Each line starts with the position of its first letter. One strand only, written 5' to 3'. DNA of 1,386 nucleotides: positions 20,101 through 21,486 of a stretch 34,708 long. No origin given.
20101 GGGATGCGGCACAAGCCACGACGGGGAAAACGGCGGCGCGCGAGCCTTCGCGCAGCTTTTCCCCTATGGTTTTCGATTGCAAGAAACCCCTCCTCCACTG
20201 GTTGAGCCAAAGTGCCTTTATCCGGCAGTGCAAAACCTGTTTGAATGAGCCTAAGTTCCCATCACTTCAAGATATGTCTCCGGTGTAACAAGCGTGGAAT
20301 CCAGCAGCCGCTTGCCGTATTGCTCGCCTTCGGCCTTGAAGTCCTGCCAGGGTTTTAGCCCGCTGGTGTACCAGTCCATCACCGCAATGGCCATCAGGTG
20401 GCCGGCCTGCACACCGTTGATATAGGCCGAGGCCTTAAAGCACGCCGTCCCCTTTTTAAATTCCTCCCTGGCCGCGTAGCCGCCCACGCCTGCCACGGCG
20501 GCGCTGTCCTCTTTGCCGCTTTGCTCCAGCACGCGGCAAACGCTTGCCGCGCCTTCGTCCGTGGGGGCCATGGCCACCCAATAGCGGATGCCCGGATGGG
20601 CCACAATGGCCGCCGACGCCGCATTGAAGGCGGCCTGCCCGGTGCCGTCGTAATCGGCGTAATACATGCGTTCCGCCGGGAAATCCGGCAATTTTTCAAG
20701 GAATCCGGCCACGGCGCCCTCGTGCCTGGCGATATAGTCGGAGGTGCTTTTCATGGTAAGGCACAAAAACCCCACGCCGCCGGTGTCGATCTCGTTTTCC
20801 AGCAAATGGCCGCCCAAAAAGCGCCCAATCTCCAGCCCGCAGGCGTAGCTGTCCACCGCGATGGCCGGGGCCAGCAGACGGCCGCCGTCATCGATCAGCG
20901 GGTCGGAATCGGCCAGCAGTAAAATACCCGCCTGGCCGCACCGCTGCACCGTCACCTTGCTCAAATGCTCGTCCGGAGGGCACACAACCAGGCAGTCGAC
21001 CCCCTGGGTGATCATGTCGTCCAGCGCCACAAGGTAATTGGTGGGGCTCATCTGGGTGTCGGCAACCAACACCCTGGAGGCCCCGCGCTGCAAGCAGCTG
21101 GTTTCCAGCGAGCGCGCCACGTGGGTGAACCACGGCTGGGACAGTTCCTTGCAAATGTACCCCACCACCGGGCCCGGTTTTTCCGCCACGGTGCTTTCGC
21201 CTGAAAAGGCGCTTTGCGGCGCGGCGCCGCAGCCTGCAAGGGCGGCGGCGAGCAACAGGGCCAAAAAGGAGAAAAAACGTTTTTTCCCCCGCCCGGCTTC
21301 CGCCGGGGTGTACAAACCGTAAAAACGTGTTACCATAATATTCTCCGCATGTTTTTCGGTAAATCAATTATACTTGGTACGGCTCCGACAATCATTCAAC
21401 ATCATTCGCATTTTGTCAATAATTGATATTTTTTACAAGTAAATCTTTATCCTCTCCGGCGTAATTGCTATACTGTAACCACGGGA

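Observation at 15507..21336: One ABC uptake operon encoding two structurally unrelated substrate-binding lipoproteins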

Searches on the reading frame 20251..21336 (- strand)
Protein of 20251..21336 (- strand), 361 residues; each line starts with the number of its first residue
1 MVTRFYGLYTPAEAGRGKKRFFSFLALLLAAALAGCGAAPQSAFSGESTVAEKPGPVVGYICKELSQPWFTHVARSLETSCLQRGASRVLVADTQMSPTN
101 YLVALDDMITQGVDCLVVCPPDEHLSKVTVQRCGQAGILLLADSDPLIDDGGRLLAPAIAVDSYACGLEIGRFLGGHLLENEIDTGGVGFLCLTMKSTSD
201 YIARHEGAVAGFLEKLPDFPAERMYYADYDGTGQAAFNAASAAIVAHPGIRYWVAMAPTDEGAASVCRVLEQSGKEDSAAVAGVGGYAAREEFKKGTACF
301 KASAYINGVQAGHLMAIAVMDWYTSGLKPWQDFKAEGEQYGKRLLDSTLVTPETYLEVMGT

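Call 5: search_protein_families(library=pfam, proteins=[window:20251-21336:-])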
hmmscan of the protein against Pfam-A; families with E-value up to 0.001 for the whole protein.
window:20251-21336:- (361 aa): 2 families
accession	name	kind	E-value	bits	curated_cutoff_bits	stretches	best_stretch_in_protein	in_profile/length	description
PF13407.12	Peripla_BP_4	-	1.2e-15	58.2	35.1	1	58-297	1-230/258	Periplasmic binding protein domain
PF00532.27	Peripla_BP_1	-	1.4e-09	38.3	22.2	1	57-285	3-218/281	Periplasmic binding proteins and sugar binding domain of LacI family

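Call 6: search_protein_families(library=ncbifam, proteins=[window:20251-21336:-])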
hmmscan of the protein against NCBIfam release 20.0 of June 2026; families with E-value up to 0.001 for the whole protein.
window:20251-21336:- (361 aa): 5 families
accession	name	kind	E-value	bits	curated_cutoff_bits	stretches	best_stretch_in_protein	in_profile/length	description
TIGR02417.1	fruct_sucro_rep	subfamily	0.00017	20.9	389.55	1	57-120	62-124/327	D-fructose-responsive transcription factor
NF007449.0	PRK10014.1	subfamily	0.00025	20.2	310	1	52-138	61-145/342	Mal regulon transcriptional regulator MalI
TIGR02637.1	RhaS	equivalog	0.0003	20.2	342.25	1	58-317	1-250/302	rhamnose ABC transporter substrate-binding protein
TIGR02634.1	xylF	equivalog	0.00042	20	389.55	1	86-151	28-92/302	D-xylose ABC transporter substrate-binding protein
NF007936.0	PRK10653.1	equivalog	0.00062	19.2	337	0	61-286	32-241/295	ribose ABC transporter substrate-binding protein RbsB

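Call 9: find_homologous_proteins(query=window:20251-21336:-)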
Query window:20251-21336:- (361 aa): 7 proteins with E <= 0.001 among 8000 candidates.
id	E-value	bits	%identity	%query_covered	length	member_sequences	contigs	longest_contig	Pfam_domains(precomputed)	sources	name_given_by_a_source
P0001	1.7e-241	818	100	100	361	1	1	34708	PF00532.28,PF13407.13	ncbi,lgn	-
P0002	7.0e-162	557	71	89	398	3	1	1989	PF00532.28,PF13407.13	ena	-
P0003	5.9e-156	537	72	84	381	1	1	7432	PF00532.28,PF13407.13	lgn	-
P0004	2.0e-153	529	72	85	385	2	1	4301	PF00532.28,PF13407.13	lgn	-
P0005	3.4e-150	518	66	95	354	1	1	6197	PF00532.28,PF13407.13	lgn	-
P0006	2.7e-144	499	66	95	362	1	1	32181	PF00532.28,PF13407.13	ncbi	-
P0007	9.1e-58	214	39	93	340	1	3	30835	PF00532.28,PF13407.13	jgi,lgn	jgi:L-arabinose transport system substrate-binding protein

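Call 10: find_encoding_contigs(protein=P0006, flank=10000, max_places=3)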
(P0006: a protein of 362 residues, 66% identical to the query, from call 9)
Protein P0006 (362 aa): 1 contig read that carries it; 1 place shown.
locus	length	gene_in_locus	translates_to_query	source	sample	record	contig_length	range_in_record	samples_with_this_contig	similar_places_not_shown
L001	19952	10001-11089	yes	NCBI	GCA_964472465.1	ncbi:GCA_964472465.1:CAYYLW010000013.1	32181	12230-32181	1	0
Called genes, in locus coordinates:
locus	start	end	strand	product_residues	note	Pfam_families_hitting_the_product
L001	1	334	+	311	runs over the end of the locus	PF02653:BPD_transp_2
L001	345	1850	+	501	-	PF00005:ABC_tran, PF13304:AAA_21 (faint), PF00005:ABC_tran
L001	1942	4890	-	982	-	-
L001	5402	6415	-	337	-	PF02608:Bmp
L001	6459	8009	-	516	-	PF00072:Response_reg, PF00165:HTH_AraC (weak), PF12833:HTH_18, PF00165:HTH_AraC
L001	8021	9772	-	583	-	PF00672:HAMP, PF06580:His_kinase, PF02518:HATPase_c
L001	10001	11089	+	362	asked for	PF00532:Peripla_BP_1 (weak), PF13407:Peripla_BP_4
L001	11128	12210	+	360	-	PF02653:BPD_transp_2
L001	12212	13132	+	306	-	PF02653:BPD_transp_2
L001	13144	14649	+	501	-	PF00005:ABC_tran, PF13304:AAA_21 (faint), PF00005:ABC_tran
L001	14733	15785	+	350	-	PF02608:Bmp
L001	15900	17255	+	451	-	PF01979:Amidohydro_1, PF07969:Amidohydro_3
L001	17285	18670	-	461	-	-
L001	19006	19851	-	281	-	-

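Call 11: find_encoding_contigs(protein=P0007, flank=10000, max_places=3)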
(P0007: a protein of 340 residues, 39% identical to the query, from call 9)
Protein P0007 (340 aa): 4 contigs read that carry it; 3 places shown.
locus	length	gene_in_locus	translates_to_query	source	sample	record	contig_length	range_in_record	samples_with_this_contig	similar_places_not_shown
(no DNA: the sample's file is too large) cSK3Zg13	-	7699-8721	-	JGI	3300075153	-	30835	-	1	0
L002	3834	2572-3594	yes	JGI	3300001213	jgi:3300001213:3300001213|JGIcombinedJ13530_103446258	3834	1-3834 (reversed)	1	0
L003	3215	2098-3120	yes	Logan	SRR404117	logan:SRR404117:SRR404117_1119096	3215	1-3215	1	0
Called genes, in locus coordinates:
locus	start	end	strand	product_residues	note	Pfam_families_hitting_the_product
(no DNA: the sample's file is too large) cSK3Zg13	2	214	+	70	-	?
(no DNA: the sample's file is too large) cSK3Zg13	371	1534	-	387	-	PF21710:Spt6_S1 (faint), PF13509:S1_2 (faint), PF00575:S1, PF23459:S1_RRP5 (weak), PF00575:S1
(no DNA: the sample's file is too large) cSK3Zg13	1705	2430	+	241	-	PF12161:HsdM_N, PF02384:N6_Mtase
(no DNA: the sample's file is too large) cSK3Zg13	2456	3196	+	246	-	-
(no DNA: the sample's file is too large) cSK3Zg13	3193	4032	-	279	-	PF10114:PocR, PF12833:HTH_18, PF00165:HTH_AraC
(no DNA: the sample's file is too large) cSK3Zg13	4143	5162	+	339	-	PF01208:URO-D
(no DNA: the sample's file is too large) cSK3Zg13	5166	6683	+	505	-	PF00005:ABC_tran, PF13304:AAA_21 (faint), PF00005:ABC_tran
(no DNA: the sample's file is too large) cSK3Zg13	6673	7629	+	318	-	PF02653:BPD_transp_2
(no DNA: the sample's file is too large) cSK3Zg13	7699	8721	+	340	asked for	PF00532:Peripla_BP_1, PF13407:Peripla_BP_4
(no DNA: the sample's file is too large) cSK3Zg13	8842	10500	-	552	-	-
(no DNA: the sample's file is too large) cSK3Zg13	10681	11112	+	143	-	PF01047:MarR (weak), PF12802:MarR_2 (weak)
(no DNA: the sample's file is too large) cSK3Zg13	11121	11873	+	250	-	PF00849:PseudoU_synth_2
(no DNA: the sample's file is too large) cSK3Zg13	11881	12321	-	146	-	PF01850:PIN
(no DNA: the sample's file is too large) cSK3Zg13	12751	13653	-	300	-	PF00989:PAS, PF08448:PAS_4, PF13188:PAS_8 (weak), PF13426:PAS_9, PF00990:GGDEF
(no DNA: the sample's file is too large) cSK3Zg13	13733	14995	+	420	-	PF00155:Aminotran_1_2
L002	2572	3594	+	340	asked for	PF00532:Peripla_BP_1, PF13407:Peripla_BP_4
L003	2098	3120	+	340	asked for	PF00532:Peripla_BP_1, PF13407:Peripla_BP_4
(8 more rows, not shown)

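Call 12: search_solved_structures(query=window:20251-21336:-, max_evalue=0.01)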
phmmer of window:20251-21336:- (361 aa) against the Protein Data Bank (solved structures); distinct sequences matched with E-value up to 0.01: 26.
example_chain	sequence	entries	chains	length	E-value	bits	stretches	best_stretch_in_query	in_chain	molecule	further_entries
4kzk_A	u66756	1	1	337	7.8e-20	74.5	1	33-329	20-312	L-arabinose ABC transporter, periplasmic L-arabinose-binding protein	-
1apb_A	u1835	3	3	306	8.5e-11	44.8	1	58-323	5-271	L-ARABINOSE-BINDING PROTEIN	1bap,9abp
1abe_A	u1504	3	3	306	8.9e-11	44.7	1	58-323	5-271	L-ARABINOSE-BINDING PROTEIN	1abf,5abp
6abp_A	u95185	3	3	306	9.2e-11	44.7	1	58-323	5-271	L-ARABINOSE-BINDING PROTEIN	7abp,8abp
2fn8_A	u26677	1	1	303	2.8e-07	33.2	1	61-280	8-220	ribose ABC transporter, periplasmic ribose-binding protein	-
2fn9_A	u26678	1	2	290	4.7e-07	32.5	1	61-280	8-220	ribose ABC transporter, periplasmic ribose-binding protein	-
5dte_A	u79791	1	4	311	1.2e-06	31.1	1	51-294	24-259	Monosaccharide-transporting ATPase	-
2wrz_A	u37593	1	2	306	2.7e-06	30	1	101-323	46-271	L-ARABINOSE-BINDING PERIPLASMIC PROTEIN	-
5ocp_A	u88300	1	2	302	5.9e-05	25.6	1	66-176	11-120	Periplasmic binding protein/LacI transcriptional regulator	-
2gx6_A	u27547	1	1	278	6.2e-05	25.5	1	59-286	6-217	D-ribose-binding periplasmic protein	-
1drk_A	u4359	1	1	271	6.3e-05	25.5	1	59-286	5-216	D-RIBOSE-BINDING PROTEIN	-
7pu4_A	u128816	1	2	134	9.3e-05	24.9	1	61-183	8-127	Ribose ABC transporter, periplasmic ribose-binding protein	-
1dbp_A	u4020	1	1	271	0.00012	24.5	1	59-286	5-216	D-RIBOSE-BINDING PROTEIN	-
1urp_A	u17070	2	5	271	0.00016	24.1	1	59-286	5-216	D-RIBOSE-BINDING PROTEIN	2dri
1drj_A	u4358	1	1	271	0.00019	23.9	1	59-286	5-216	D-RIBOSE-BINDING PROTEIN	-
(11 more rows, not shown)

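Call 26: find_related_loci(query=A1, collection=genome_contigs, flank=10000)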
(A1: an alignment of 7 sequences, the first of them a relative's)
Query A1 (361 aa) in genome_contigs; peptide patterns used: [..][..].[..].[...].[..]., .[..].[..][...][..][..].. (x = any residue, [..] = any of these).
64 stretches matched a pattern; 5 encode a relative of the query (tblastn E <= 1e-3); 5 distinct loci.
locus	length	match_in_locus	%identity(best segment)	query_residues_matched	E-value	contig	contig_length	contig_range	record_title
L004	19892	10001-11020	66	16-359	6e-149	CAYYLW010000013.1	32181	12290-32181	MAG TPA_asm: uncultured Oscillospiraceae bacterium isolate SRP242652_co1_16 genome assembly, contig: NODE_1222_length_32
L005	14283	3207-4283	43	18-360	5e-94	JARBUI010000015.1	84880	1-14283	MAG: Clostridia bacterium isolate L_E1_T20_C_bin.58 scaffold_341, whole genome shotgun sequence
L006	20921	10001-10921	43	56-360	2e-89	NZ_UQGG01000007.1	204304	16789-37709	Uncultured Robinsoniella sp. isolate UMGS248, whole genome shotgun sequence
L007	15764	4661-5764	40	9-360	2e-89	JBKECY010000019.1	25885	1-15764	MAG: Lachnospiraceae bacterium isolate VLC_034 k121_11664933, whole genome shotgun sequence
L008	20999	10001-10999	38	23-360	1e-62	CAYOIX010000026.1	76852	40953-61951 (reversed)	MAG TPA_asm: uncultured Treponemataceae bacterium isolate binchicken_co3_424 genome assembly, contig: NODE_866_length_76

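Call 33: search_protein_families(library=pfam, proteins=[L006:8599-9642:+, L006:9743-10936:+, L006:10967-12004:+, L006:15899-17068:+, L007:3662-4648:+, L007:5809-6831:+, L006:5632-6924:+, L005:2199-3152:+, L005:4398-5669:-, L005:5803-6651:+])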
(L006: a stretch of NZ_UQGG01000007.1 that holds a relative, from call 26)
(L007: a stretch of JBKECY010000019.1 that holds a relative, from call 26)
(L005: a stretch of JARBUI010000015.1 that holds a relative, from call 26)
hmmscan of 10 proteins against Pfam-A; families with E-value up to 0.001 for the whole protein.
L006:8599-9642:+ (347 aa): 1 family
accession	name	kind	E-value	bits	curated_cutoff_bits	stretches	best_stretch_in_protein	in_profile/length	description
PF02653.21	BPD_transp_2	-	1.2e-34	120.2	26.8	1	71-334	1-268/269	Branched-chain amino acid transport system / permease component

L006:9743-10936:+ (397 aa): 2 families
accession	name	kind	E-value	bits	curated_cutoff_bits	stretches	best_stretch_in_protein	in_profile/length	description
PF13407.12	Peripla_BP_4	-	2.9e-28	99.5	35.1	1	89-318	1-218/258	Periplasmic binding protein domain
PF00532.27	Peripla_BP_1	-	5.5e-13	49.4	22.2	1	87-325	2-226/281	Periplasmic binding proteins and sugar binding domain of LacI family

L006:10967-12004:+ (345 aa): 1 family
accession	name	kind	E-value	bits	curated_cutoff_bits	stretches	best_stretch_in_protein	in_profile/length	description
PF01208.23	URO-D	-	4.9e-31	108.4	23.9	1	118-333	127-343/346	Uroporphyrinogen decarboxylase (URO-D)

L006:15899-17068:+ (389 aa): 4 families
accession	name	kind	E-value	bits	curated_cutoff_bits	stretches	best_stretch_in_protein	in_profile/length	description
PF01183.26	Glyco_hydro_25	-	2.2e-33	116.6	27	1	35-213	1-179/180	Glycosyl hydrolases family 25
PF02368.24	Big_2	-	1.2e-21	76.9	22.8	2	231-305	3-79/79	Bacterial Ig-like domain (group 2)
PF21461.3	HL_N-beta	-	6.8e-06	26.2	27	0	264-300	15-49/57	Hyaluronate lyase, N-terminal beta-sheet domain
PF22359.2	Big-like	-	0.00031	21.3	27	0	343-388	2-46/48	Bacterial Ig-like domain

L007:3662-4648:+ (328 aa): 1 family
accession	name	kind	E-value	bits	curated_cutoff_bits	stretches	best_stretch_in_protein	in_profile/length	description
PF02653.21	BPD_transp_2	-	2.2e-29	102.9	26.8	1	52-315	1-268/269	Branched-chain amino acid transport system / permease component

L007:5809-6831:+ (340 aa): 1 family
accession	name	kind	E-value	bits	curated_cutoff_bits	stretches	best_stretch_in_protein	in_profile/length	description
PF01208.23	URO-D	-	2.3e-26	93.1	23.9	1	144-332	153-342/346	Uroporphyrinogen decarboxylase (URO-D)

L006:5632-6924:+ (430 aa): 2 families
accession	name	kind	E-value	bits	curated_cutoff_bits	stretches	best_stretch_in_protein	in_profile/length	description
PF00072.30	Response_reg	-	5.2e-21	75.3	30.2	1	6-117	3-111/111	Response regulator receiver domain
PF17853.6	GGDEF_2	-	2.9e-05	24.7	24.5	1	165-287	7-114/116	GGDEF-like domain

L005:2199-3152:+ (317 aa): 1 family
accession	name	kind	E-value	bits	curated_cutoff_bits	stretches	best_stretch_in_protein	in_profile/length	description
PF02653.21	BPD_transp_2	-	2.4e-37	129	26.8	1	40-303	1-268/269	Branched-chain amino acid transport system / permease component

L005:4398-5669:- (423 aa): 1 family
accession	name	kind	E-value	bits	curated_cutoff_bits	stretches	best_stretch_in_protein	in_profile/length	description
PF01208.23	URO-D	-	3.5e-16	59.6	23.9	1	220-418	160-345/346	Uroporphyrinogen decarboxylase (URO-D)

L005:5803-6651:+ (282 aa): 4 families
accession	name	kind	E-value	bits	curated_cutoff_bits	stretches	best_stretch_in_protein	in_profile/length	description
PF12833.13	HTH_18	-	7e-22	78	33.6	1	200-275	1-76/80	Helix-turn-helix domain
PF00165.29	HTH_AraC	-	2e-21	76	26.6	2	187-227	1-41/42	Bacterial regulatory helix-turn-helix proteins, AraC family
PF02311.25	AraC_binding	-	1.4e-15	57.7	21.1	1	32-158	4-133/135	AraC-like ligand binding domain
PF07883.17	Cupin_2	-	1.8e-05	24.8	27.2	1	55-93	22-60/70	Cupin domain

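Call 65: search_protein_representatives(protein=window:20251-21336:-)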
Query: 361 residues. Proteins with E-value up to 0.001 (for the whole library): 615; up to 1e-10: 160; up to 1e-30: 25. The best 150 are listed.
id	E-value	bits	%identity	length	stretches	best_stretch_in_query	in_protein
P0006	8.6e-145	498.7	69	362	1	20-360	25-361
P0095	1.4e-65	238.2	38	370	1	34-360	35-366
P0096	5.1e-60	219.9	40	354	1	53-358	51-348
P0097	6.6e-60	219.5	35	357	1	20-360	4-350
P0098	1.7e-58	214.8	35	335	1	56-361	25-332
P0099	2.2e-52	194.8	37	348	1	26-328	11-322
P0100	6.7e-51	189.9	34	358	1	24-360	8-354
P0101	3.8e-47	177.5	32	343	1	24-360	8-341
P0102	4.6e-46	174.0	37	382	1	68-359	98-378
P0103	1.1e-45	172.7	36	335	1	72-317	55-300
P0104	2.0e-43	165.3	41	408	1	25-290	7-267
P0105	2.3e-43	165.1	34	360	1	48-360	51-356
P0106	1.0e-41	159.7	31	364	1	41-360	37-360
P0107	4.4e-41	157.6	33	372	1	38-357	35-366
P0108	8.8e-41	156.6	33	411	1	57-358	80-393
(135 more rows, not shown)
